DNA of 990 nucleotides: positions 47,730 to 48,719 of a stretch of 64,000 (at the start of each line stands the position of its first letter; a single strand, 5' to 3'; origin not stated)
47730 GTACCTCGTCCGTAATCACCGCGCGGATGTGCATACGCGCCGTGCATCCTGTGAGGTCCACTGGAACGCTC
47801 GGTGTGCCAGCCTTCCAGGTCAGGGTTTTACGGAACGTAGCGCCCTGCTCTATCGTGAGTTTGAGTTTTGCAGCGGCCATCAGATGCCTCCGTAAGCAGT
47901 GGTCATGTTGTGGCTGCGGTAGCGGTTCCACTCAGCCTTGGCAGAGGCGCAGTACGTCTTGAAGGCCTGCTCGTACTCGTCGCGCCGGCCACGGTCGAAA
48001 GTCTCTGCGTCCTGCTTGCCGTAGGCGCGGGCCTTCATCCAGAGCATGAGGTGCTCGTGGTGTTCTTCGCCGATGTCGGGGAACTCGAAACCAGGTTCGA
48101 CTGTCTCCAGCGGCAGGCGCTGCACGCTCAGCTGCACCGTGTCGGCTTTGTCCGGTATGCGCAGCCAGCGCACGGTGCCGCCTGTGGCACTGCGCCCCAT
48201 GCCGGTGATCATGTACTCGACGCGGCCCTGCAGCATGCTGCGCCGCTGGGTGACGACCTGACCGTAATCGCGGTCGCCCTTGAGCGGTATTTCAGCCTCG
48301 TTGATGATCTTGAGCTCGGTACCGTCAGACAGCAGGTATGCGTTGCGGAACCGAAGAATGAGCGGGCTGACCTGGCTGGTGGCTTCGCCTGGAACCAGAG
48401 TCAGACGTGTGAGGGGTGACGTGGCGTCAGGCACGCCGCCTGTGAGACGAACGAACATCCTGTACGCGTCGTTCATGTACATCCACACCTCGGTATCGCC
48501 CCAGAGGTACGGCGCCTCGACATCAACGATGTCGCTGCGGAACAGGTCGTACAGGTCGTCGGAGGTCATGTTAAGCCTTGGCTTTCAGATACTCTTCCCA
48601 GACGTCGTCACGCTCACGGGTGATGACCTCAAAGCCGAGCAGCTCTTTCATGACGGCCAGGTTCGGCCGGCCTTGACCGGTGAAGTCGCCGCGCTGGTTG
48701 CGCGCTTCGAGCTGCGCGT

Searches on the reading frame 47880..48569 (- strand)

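Call 53: search_protein_families(library=phrogs, proteins=[window:47880-48569:-], max_evalue=0.001)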
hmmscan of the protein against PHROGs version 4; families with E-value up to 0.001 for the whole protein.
window:47880-48569:- (229 aa): 1 family
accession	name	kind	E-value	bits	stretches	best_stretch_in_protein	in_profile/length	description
phrog_399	-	head and packaging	3.4e-17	63.8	1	1-207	2-197/220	structural protein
